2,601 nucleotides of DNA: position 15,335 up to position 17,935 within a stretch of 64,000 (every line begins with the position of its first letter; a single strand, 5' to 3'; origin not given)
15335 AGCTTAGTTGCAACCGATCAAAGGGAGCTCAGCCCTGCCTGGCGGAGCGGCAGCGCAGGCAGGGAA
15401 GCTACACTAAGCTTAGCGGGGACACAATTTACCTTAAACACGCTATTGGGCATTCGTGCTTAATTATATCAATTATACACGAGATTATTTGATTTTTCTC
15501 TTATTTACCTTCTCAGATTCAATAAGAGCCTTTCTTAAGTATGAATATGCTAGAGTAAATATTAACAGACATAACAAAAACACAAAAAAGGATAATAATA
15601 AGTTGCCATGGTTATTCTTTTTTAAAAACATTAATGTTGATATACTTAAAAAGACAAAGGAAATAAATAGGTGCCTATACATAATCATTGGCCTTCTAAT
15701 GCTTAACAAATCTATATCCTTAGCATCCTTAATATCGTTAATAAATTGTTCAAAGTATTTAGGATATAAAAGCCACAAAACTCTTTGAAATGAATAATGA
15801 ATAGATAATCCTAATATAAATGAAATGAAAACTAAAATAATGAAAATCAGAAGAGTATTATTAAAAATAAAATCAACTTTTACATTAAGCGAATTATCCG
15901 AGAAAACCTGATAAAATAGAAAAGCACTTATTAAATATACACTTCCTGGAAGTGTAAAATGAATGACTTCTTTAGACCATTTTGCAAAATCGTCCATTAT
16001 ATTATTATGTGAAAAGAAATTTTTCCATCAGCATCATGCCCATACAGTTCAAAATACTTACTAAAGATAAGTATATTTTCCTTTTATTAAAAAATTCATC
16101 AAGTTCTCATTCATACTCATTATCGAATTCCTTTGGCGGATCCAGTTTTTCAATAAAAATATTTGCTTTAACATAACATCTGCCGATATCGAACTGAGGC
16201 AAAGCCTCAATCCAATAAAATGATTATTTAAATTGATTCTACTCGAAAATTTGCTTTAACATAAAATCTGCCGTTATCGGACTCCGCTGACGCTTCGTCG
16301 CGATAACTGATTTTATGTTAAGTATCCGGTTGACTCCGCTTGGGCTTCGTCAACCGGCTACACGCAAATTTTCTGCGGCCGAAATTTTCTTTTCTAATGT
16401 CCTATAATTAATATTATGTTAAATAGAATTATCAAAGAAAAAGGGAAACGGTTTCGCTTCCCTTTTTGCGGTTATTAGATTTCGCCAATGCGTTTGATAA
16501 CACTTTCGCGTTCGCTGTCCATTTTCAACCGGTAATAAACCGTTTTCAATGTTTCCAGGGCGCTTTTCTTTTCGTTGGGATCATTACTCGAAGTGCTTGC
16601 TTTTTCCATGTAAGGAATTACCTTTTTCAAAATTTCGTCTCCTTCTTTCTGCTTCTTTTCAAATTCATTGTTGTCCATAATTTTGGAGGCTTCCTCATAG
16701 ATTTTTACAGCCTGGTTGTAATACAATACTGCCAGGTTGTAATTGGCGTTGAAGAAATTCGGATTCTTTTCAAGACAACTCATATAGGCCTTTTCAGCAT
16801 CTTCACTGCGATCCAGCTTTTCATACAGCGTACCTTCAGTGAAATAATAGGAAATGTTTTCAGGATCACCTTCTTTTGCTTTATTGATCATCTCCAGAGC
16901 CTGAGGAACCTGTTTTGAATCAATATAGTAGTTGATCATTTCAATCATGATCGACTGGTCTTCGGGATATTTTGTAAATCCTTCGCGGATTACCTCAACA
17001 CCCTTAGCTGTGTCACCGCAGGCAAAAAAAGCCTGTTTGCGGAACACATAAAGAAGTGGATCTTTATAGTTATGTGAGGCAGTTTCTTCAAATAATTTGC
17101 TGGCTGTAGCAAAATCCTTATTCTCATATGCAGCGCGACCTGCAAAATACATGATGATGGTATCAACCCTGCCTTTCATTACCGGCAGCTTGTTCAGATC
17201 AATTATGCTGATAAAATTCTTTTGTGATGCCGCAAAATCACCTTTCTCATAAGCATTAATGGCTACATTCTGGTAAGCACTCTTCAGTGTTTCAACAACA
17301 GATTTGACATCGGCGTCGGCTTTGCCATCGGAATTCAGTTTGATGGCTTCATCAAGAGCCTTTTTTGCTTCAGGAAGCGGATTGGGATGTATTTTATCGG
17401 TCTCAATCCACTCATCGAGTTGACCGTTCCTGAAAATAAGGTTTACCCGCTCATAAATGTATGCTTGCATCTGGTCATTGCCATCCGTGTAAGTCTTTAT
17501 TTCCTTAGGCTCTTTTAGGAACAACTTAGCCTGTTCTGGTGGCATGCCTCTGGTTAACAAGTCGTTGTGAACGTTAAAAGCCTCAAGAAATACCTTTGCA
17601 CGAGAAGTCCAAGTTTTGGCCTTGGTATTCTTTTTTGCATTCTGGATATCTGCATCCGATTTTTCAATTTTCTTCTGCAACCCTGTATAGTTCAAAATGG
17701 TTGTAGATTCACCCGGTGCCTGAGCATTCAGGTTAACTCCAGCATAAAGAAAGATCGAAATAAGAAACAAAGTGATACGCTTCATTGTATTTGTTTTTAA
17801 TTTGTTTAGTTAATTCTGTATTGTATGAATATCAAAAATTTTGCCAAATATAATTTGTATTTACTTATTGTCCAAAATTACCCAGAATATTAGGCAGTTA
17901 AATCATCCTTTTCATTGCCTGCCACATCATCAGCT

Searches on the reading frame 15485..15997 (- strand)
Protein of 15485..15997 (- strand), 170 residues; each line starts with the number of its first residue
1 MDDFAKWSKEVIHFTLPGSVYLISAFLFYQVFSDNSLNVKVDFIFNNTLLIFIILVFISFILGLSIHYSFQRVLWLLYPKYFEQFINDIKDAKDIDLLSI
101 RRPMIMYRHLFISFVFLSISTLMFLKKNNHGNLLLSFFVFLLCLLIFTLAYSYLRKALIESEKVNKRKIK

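Call 14: search_protein_families(library=pfam, proteins=[window:15485-15997:-], max_evalue=0.01)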
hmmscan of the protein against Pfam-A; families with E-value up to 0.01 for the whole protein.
window:15485-15997:- (170 aa): 0 families

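Call 16: find_encoding_contigs(protein=window:15485-15997:-, flank=10000, max_places=10)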
Protein window:15485-15997:- (170 aa): 4 contigs read that carry it; 4 places shown.
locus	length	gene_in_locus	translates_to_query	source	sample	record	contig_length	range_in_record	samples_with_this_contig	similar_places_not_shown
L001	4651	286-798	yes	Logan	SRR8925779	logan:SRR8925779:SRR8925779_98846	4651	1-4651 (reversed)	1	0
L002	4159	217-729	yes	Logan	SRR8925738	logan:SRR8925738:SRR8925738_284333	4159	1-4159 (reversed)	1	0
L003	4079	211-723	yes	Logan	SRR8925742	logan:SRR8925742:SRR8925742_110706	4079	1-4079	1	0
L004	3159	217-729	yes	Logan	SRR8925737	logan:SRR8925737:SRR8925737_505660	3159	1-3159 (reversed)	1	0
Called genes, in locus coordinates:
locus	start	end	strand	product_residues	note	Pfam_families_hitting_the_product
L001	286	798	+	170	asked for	-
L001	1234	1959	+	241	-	PF12412:DUF3667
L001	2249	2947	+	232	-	-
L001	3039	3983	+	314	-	PF00756:Esterase, PF00326:Peptidase_S9 (faint)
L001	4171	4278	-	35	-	-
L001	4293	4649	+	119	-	?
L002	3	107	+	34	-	?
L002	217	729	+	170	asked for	-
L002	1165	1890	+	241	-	PF12412:DUF3667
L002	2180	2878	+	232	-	-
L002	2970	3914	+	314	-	PF00756:Esterase, PF00326:Peptidase_S9 (faint)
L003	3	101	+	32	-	?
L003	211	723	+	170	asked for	-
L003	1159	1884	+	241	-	PF12412:DUF3667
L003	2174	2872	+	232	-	-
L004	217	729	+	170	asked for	-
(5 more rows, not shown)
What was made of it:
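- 15485..15997 (-): Cassette ORF 1: a 170-aa hydrophobic protein with no family hit and about 26% GC. The gene is called in four Logan contigs (call 16).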

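Call 99: search_protein_families(library=padloc, proteins=[window:15485-15997:-], max_evalue=0.001)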
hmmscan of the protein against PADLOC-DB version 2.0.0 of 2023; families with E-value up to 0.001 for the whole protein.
window:15485-15997:- (170 aa): 0 families

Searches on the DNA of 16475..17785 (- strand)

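Call 33: search_rna_families(source=L010, start=2900, end=10000, threshold=evalue, max_evalue=5, show_alignments=2)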
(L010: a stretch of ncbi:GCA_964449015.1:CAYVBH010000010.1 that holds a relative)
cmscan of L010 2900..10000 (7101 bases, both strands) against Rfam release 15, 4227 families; matches with E-value up to 5: 5.
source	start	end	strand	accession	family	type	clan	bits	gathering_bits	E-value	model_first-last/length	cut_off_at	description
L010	4089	4133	+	RF01687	Acido-Lenti-1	Gene; sRNA;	-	36.7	37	1.2e-05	1-46/46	no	Acido-Lenti-1 RNA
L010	2969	3061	-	RF02432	SpF25_sRNA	Gene; sRNA;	-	25.1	48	0.99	1-102/102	no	Streptococcus sRNA SpF25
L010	2973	3059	-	RF02574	Ricks_sRNA10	Gene; sRNA;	-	23.2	97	0.1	166-286/352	no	Rickettsia sRNA 10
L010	3114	3189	-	RF04070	MIR6440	Gene; miRNA;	-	21.1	95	2.5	1-108/108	no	MIR6440 microRNA precursor family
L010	3956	4070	-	RF01929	bxd_1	Gene; lncRNA;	-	20.1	75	0.54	1-86/86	no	Bithoraxoid conserved region 1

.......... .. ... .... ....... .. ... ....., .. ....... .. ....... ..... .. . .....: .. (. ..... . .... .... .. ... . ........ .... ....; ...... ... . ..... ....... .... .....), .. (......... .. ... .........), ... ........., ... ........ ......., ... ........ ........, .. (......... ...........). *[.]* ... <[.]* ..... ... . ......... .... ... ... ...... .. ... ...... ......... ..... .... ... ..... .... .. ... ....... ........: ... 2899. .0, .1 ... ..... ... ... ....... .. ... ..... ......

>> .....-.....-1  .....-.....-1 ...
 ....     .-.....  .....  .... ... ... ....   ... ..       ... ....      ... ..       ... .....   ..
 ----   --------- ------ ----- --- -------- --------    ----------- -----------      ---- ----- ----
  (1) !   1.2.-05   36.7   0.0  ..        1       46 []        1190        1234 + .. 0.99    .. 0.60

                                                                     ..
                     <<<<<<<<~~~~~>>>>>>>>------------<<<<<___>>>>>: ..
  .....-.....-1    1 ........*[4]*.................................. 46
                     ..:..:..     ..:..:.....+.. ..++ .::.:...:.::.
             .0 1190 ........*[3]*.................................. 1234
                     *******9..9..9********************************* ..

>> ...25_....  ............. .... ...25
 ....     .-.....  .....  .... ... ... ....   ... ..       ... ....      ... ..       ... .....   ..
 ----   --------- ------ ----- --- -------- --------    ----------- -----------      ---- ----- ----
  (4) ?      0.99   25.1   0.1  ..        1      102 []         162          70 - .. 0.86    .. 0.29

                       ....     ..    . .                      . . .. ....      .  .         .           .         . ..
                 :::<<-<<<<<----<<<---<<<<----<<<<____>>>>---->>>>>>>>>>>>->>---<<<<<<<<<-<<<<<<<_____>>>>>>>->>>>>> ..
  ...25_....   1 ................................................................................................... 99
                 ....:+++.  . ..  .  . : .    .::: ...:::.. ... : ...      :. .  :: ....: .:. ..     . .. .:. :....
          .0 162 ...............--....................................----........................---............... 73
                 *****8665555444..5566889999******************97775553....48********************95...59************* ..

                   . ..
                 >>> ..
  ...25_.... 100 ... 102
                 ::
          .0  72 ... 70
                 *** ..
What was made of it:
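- I recall this motif as being associated with mobile elements (call 33).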

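Call 48: search_dna_similar(query=L010:6133-6637:+, collection=plasmids, mode=distant, max_evalue=0.001)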
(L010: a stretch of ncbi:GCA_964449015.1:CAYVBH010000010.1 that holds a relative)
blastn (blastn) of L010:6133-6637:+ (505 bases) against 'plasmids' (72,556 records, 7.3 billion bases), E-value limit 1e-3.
No match.

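Call 49: search_dna_similar(query=L010:6133-6637:+, collection=phages, mode=distant, max_evalue=0.001)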
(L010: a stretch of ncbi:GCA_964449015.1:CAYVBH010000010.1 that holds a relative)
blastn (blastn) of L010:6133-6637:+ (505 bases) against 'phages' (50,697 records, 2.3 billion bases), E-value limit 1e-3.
No match.
